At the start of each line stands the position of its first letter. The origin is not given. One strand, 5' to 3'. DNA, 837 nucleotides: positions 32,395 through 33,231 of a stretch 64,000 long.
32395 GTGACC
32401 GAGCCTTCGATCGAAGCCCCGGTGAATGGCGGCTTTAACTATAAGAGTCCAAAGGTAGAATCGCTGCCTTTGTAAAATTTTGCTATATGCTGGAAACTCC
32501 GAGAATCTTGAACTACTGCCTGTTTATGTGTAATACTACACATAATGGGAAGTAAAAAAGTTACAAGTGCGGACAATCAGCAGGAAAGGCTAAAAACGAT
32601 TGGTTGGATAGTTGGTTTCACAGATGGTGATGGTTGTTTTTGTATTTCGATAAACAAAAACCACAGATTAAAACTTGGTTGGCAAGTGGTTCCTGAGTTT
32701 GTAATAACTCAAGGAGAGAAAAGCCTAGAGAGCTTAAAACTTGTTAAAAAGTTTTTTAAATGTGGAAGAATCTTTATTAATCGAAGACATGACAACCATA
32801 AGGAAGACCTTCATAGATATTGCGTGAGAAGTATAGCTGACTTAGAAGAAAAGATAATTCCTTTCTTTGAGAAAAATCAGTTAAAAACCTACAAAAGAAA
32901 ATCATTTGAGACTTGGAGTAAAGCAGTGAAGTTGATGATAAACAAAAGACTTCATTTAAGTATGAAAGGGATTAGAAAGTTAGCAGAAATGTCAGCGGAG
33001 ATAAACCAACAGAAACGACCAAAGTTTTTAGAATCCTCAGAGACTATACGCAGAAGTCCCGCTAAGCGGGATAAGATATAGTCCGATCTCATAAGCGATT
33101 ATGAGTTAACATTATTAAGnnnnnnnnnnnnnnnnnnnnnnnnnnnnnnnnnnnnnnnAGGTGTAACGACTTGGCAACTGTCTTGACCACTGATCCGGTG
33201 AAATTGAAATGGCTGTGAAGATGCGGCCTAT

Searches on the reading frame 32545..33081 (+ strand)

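Call 71: search_protein_families(library=pfam, proteins=[window:32545-33081:+], max_evalue=0.01)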
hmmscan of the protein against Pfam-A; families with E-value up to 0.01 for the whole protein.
window:32545-33081:+ (178 aa): 1 family
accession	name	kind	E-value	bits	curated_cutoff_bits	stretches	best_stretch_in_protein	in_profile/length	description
PF00961.24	LAGLIDADG_1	-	2.8e-23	83.2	23.1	1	22-128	1-102/102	LAGLIDADG endonuclease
